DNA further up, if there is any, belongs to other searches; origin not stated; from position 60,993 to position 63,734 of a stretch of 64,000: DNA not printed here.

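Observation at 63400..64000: Secretin domain split mid-domain into two ORFs, the downstream half carrying its own signal peptide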

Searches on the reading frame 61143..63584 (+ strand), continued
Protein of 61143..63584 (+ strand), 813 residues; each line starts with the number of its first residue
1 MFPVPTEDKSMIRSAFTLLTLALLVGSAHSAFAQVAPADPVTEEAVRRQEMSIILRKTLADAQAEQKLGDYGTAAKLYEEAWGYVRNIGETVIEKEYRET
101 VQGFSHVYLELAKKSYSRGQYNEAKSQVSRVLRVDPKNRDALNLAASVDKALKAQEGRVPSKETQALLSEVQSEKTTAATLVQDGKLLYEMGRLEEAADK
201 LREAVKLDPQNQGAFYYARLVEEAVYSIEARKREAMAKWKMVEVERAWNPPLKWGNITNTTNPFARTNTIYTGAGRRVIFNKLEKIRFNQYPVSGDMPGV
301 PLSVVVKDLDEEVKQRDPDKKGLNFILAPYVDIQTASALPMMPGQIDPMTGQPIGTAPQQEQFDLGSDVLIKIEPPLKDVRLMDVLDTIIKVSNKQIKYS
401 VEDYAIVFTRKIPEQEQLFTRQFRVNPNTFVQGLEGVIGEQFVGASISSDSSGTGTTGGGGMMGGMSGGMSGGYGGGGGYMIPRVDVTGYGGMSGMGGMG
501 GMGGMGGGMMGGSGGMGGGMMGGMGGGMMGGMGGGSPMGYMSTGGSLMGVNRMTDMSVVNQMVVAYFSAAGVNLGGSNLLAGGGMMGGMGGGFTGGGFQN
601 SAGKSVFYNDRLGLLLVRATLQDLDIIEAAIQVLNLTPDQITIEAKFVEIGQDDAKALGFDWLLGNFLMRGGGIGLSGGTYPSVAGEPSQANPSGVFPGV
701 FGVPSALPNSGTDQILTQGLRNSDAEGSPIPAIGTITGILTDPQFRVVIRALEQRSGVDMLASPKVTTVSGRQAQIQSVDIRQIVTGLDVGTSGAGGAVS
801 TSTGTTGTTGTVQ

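Call 21: find_related_loci(query=A1, collection=genome_contigs, flank=4000)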
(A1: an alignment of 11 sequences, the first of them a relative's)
Query A1 (194 aa) in genome_contigs; peptide patterns used: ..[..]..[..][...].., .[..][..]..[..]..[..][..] (x = any residue, [..] = any of these).
599 stretches matched a pattern (row limit reached: there are more); 575 encode a relative of the query (tblastn E <= 1e-3); the best 80 are kept; 80 distinct loci.
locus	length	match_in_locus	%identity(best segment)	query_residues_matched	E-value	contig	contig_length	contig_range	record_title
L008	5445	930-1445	83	22-193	9e-92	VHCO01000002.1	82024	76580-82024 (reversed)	MAG: Verrucomicrobia bacterium isolate K_DeepCast_150m_m2_164 K_DeepCast_150m_m2_164_Ga0194126_10000286, whole genome sh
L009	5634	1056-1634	73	1-192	5e-92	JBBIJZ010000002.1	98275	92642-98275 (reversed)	MAG: Verrucomicrobiales bacterium isolate ETS170220_bin_174 NODE_264_length_98275_cov_22.360955, whole genome shotgun se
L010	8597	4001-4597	72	1-193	6e-92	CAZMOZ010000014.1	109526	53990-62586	MAG TPA_asm: uncultured Verrucomicrobiota bacterium isolate binchicken_co107_126 genome assembly, contig: NODE_400_lengt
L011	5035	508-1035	78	18-193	1e-91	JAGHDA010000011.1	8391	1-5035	MAG: Verrucomicrobia bacterium isolate AUK296 PB_MBMC_250_c_000000000456, whole genome shotgun sequence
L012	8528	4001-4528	78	17-192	3e-91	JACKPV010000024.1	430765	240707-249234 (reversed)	MAG: Verrucomicrobiales bacterium isolate HK-STAS-VERR-3 HK-STAS-VERR-3_24, whole genome shotgun sequence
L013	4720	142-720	74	1-192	4e-91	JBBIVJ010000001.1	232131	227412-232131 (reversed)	MAG: Verrucomicrobiales bacterium isolate ESF170215_bin_74 NODE_37_length_232131_cov_7.99979, whole genome shotgun seque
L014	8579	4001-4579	74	1-192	5e-91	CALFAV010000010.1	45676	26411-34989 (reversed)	MAG: uncultured Verrucomicrobiae bacterium isolate R1_Bin_Bin_173_1 genome assembly, contig: c_000000789393, whole genom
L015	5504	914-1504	74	7-192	8e-90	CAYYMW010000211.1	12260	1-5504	MAG TPA_asm: uncultured Verrucomicrobiota bacterium isolate binchicken_co269_135 genome assembly, contig: NODE_5092_leng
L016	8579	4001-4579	75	1-192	3e-93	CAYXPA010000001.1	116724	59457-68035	MAG TPA_asm: uncultured Verrucomicrobiota bacterium isolate binchicken_co107_206 genome assembly, contig: NODE_359_lengt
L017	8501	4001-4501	78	23-189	2e-85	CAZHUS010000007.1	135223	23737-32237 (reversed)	MAG TPA_asm: uncultured Verrucomicrobiota bacterium isolate binchicken_co16_315 genome assembly, contig: NODE_187_length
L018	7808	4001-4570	71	3-192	3e-85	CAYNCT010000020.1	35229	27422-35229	MAG TPA_asm: uncultured Verrucomicrobiota bacterium isolate binchicken_co274_328 genome assembly, contig: NODE_3113_leng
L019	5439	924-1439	77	22-192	1e-83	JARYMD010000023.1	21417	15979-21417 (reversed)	MAG: Verrucomicrobiota bacterium isolate A05DMB-I-23 NODE_23_length_21417_cov_3.784442, whole genome shotgun sequence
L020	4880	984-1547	70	9-192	5e-83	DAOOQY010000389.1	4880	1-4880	MAG TPA_asm: Verrucomicrobiota bacterium isolate AMR_MDS_2559 NODE_20759_length_4880_cov_4.884145, whole genome shotgun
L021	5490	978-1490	74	22-192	4e-83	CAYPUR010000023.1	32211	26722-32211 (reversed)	MAG TPA_asm: uncultured Verrucomicrobiota bacterium isolate SRP263991_co1_516 genome assembly, contig: NODE_1662_length_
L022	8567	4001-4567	70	6-193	1e-82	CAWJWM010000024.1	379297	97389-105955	MAG: uncultured Verrucomicrobiae bacterium isolate MFD04716.bin.3.184 genome assembly, contig: contig_28792, whole genom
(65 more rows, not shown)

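Call 48: search_protein_families(library=pfam, proteins=[P0009], max_evalue=0.01)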
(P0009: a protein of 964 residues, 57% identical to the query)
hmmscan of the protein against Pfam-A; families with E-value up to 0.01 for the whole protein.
P0009 (964 aa): 9 families
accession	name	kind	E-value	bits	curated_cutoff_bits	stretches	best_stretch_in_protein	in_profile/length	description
PF00263.26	Secretin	-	7.2e-34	117.3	27.5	1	717-928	1-168/169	Bacterial type II and III secretion system protein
PF13414.12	TPR_11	-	5.5e-07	29.6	26.8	1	176-209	1-34/42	TPR repeat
PF07719.23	TPR_2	-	1.9e-06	28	27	0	176-202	8-34/34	Tetratricopeptide repeat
PF13432.12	TPR_16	-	2.1e-05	25.3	32.7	0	176-209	4-37/65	Tetratricopeptide repeat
PF17874.7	TPR_MalT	-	0.00024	20.9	45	0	31-82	65-116/336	MalT-like TPR region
PF13181.12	TPR_8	-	0.00048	20.5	25.7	0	176-202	8-34/34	Tetratricopeptide repeat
PF14559.12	TPR_19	-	0.00051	20.7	25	0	181-207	3-29/68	Tetratricopeptide repeat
PF14853.12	Fis1_TPR_C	-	0.00076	20.1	25.3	1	107-144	12-49/53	Fis1 C-terminal tetratricopeptide repeat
PF00515.34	TPR_1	-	0.0017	18.5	27.8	0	176-202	8-34/34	Tetratricopeptide repeat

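Call 60: find_encoding_contigs(protein=P0005, flank=5000, max_places=2)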
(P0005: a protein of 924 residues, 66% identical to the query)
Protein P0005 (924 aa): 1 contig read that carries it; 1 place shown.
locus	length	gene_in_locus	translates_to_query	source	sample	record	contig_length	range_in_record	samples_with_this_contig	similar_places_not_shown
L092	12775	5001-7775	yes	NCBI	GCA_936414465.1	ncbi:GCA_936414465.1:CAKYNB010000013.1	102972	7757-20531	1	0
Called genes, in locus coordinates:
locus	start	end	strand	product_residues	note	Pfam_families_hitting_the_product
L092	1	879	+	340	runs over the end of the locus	PF01370:Epimerase, PF04321:RmlD_sub_bind, PF01073:3Beta_HSD, PF07993:NAD_binding_4 (faint), PF16363:GDP_Man_Dehyd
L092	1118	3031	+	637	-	PF11104:PilM_2, PF14450:FtsA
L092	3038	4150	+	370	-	PF28028:Amuc_1100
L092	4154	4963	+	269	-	-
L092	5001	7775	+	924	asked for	PF07719:TPR_2 (faint), PF13428:TPR_14 (faint), PF14559:TPR_19 (faint), PF13414:TPR_11 (faint), PF13884:Peptidase_S74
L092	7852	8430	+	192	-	PF00263:Secretin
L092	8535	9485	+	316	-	PF02739:5_3_exonuc_N, PF01367:5_3_exonuc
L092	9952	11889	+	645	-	-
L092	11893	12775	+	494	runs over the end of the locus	-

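Call 61: find_encoding_contigs(protein=P0081, flank=5000, max_places=2)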
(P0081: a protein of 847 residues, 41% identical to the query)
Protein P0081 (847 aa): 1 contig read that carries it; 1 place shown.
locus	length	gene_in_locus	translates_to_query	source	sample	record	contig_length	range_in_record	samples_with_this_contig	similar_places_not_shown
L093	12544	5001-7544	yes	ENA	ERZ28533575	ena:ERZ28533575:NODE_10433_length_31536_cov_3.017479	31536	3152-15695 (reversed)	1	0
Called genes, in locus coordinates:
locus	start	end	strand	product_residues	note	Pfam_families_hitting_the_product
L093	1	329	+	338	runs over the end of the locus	PF01370:Epimerase, PF04321:RmlD_sub_bind (weak), PF01073:3Beta_HSD (weak), PF07993:NAD_binding_4 (faint), PF16363:GDP_Man_Dehyd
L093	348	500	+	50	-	-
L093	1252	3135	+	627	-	PF11104:PilM_2, PF14450:FtsA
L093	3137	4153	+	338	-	PF28028:Amuc_1100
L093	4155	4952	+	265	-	-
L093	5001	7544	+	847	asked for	PF13884:Peptidase_S74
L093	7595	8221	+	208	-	PF00263:Secretin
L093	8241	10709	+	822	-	-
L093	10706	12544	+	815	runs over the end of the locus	-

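Call 63: predict_structure(alignment_id=A3)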
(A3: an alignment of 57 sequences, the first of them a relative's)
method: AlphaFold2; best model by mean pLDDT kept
length: 964 residues; sequences in the alignment: 57
mean_pLDDT: 69.2   pTM: 0.38
mean pLDDT of the five models: 69.2, 66.4, 65.0, 63.9, 60.9
residues with pLDDT >= 90: 114; 70-90: 446; 50-70: 181; < 50: 223
segments of 3 or more residues with pLDDT < 50: 1-30, 247-249, 251-261, 323-332, 418-523, 548-568, 668-672, 761-783, 844-847, 962-964
pLDDT, mean of each block of 10 residues (from residue 1): 42 41 36 66 89 91 91 87 82 92 90 90 89 91 77 74 88 96 95 95 94 91 84 68 49 43 72 83 64 87 85 82 47 52 56 81 85 87 85 76 83 55 39 33 30 30 36 36 30 28 31 38 59 79 62 39 43 78 86 86 83 85 84 62 59 63 55 52 68 77 68 81 72 82 81 67 37 36 57 80 87 87 82 62 54 72 84 86 77 80 81 84 89 83 69 55 46
secondary structure, 60 per line:
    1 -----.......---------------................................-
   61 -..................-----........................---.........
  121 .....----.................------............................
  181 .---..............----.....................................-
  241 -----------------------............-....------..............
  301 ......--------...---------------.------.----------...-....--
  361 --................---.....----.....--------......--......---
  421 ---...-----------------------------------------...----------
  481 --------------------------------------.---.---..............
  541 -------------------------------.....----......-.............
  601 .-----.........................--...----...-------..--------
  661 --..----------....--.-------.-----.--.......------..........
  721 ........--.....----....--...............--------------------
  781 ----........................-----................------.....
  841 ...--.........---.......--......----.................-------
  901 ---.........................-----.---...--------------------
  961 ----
elements in order (helices of 4 or more, strands of 3 or more residues): H6-12 H28-59 H62-79 H85-108 H112-125 H130-146 H153-181 H185-198 H203-239 H264-275 E277-280 E287-291 H292-306 E315-317 E355-358 E363-366 H367-377 E382-386 E391-395 E404-409 H412-417 E424-426 E468-470 H527-540 E572-576 E581-586 H588-601 E607-631 E634-636 E641-643 H675-678 E698-704 E711-728 E731-735 E740-743 E746-760 E785-808 E814-829 E836-843 E846-854 E858-864 E867-872 E877-893 H904-907 E908-928
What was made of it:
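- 62484..62762 (+): Extreme G/M-rich low-complexity stretch of ORF1 (aa 448-540, 73% Gly+Met). A second short stretch lies at 62877-62939. The corresponding region of the unsplit homologue model has pLDDT below 50 (call 63).
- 62961..63479 (+): N3-like domain and first half of the secretin C-domain, up to the position that aligns with the first gate pivot (V779, 63477-63479). Strand pattern in the AF2 model of P0009 (call 63).
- The AF2 model is a monomer with pTM 0.38 (call 63) and says nothing about the oligomer.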

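Call 67: fold_search(model_id=the predicted structure, library=pdb)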
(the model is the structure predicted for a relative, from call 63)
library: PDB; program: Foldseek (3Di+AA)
matches with E <= 10: 972; with E <= 0.001: 46
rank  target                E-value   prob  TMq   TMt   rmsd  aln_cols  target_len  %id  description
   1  9k8v_A                1.5e-19  1.00  0.22  0.49   9.4       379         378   21  Cryo-EM structure of the Type II secretion system protein from Vibrio cholerae (released 2025-10-29)
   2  5wq8_A                2.4e-19  1.00  0.22  0.40   7.6       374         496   21  CryoEM structure of type II secretion system secretin GspD in Vibrio cholerae (released 2016-12-28)
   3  5zdh_A                6.6e-19  1.00  0.22  0.40   9.3       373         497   20  CryoEM structure of ETEC Pilotin-Secretin AspS-GspD complex (released 2018-04-18)
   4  5wq9_A                1.6e-18  1.00  0.22  0.40   7.1       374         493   21  CryoEM structure of type II secretion system secretin GspD G453A mutant in Vibrio cholerae (released 2016-12-28)
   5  6w6m_A                5.9e-18  1.00  0.23  0.48  13.6       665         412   14  Single particle cryoEM structure of V. cholerae Type IV competence pilus secretin PilQ (released 2020-10-14)
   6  6i1y_A                9.3e-18  1.00  0.22  0.40   7.2       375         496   20  Vibrio vulnificus EpsD (released 2019-04-10)
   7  6i1x_A                1.9e-17  1.00  0.21  0.39   8.7       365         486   22  Aeromonas hydrophila ExeD (released 2019-04-10)
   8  5wq7_A                2.5e-17  1.00  0.21  0.41   8.9       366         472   20  CryoEM structure of type II secretion system secretin GspD in E.coli K12 (released 2016-12-28)
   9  9u5s_A                3.8e-17  1.00  0.22  0.41  20.6       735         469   12  The structure of the BfpBG complex in the T4bP system (released 2025-11-05)
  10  5w68_A                4.9e-17  1.00  0.24  0.57   7.1       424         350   18  Type II secretin from Enteropathogenic Escherichia coli - GspD (released 2017-11-15)
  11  6ve2_A                5.9e-17  1.00  0.21  0.54  10.7       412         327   18  Tetradecameric PilQ bound by TsaP heptamer from Pseudomonas aeruginosa (released 2020-12-23)
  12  6ve4_A                7.6e-17  1.00  0.20  0.53   8.3       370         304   20  Pentadecameric PilQ from Pseudomonas aeruginosa (released 2020-12-23)
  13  5wln_A                8.4e-17  1.00  0.22  0.47  10.5       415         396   19  Cryo-EM structure of the T2SS secretin XcpQ from Pseudomonas aeruginosa (released 2017-10-25)
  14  6hcg_A                9.3e-17  1.00  0.20  0.30  11.1       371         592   19  Klebsiella pneumoniae type II secretion system outer membrane complex. PulD, PulS and PulC HR domain. (released 2019-11-27)
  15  6q14_A                3.3e-16  1.00  0.20  0.35  24.0       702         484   13  Structure of the Salmonella SPI-1 injectisome NC-base (released 2019-10-23)
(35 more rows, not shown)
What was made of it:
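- On Secretin superfamily (Pfam PF00263 C-domain): The AF2 model of unsplit homologue P0009 matches GspD, PilQ, InvG, RcpA and pIV chains at Foldseek E 1e-19 to 1e-10, probability 1.0 (calls 63, 67).
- Closest known: Central gate. Same: An unsplit homologue has the secretin fold (Foldseek E 1e-19, call 67).
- That model matches solved secretins at Foldseek E 1e-19 to 1e-10 (call 67).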

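Call 71: find_encoding_contigs(protein=P0009, flank=3000, max_places=2)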
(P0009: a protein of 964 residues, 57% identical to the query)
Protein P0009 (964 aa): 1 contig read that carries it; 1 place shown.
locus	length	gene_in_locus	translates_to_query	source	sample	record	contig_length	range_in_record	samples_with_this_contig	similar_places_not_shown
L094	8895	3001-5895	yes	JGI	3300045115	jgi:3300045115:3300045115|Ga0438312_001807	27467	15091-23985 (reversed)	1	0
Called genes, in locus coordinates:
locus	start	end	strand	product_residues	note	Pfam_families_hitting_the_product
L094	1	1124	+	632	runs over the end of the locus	PF11104:PilM_2, PF14450:FtsA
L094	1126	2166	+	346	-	PF28028:Amuc_1100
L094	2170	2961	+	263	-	-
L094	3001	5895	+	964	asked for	PF07719:TPR_2 (faint), PF13414:TPR_11 (faint), PF13432:TPR_16 (faint), PF00263:Secretin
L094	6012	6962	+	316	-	PF02739:5_3_exonuc_N, PF01367:5_3_exonuc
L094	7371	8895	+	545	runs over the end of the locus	-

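Call 74: search_protein_families(library=pfam, proteins=[P0011, P0005, P0081], max_evalue=0.001)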
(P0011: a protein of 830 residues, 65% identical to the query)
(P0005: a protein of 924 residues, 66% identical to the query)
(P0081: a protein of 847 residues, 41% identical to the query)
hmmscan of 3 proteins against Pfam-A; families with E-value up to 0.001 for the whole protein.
P0011 (830 aa): 8 families
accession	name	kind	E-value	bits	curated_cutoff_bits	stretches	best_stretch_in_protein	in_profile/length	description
PF14559.12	TPR_19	-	1.7e-06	28.7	25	0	183-210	1-28/68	Tetratricopeptide repeat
PF00263.26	Secretin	-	6.1e-06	26.4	27.5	0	766-813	1-48/169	Bacterial type II and III secretion system protein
PF07719.23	TPR_2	-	1e-05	25.7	27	0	180-206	8-34/34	Tetratricopeptide repeat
PF25060.1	ARM_TT21_2nd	-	1.4e-05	25.1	27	0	98-142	220-264/270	Tetratricopeptide repeat protein 21 second ARM domain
PF13414.12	TPR_11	-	8.7e-05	22.6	26.8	0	180-207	1-28/42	TPR repeat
PF13428.12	TPR_14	-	9.1e-05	23.2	23.5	0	181-209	9-37/44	Tetratricopeptide repeat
PF14853.12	Fis1_TPR_C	-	0.00039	21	25.3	1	113-147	14-48/53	Fis1 C-terminal tetratricopeptide repeat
PF17874.7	TPR_MalT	-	0.00044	20.1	45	0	174-204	123-153/336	MalT-like TPR region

P0005 (924 aa): 7 families
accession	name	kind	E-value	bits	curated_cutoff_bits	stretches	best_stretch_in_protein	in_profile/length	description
PF13414.12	TPR_11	-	2.2e-10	40.5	26.8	1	176-209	1-34/42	TPR repeat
PF13884.11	Peptidase_S74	-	1.5e-08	35.2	22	1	813-863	1-53/58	Chaperone of endosialidase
PF14559.12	TPR_19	-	6.6e-07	30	25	0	179-208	1-30/68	Tetratricopeptide repeat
PF13428.12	TPR_14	-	1.1e-06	29.2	23.5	0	177-209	9-41/44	Tetratricopeptide repeat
PF07719.23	TPR_2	-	1.6e-06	28.2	27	0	176-202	8-34/34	Tetratricopeptide repeat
PF13432.12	TPR_16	-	0.00034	21.4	32.7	0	176-209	4-37/65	Tetratricopeptide repeat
PF00515.34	TPR_1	-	0.00051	20.2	27.8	0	176-202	8-34/34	Tetratricopeptide repeat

P0081 (847 aa): 2 families
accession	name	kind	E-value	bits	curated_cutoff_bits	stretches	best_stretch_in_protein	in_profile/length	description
PF13884.11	Peptidase_S74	-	4e-12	46.7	22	1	728-778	1-53/58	Chaperone of endosialidase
PF13414.12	TPR_11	-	0.00015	21.8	26.8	1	181-212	3-34/42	TPR repeat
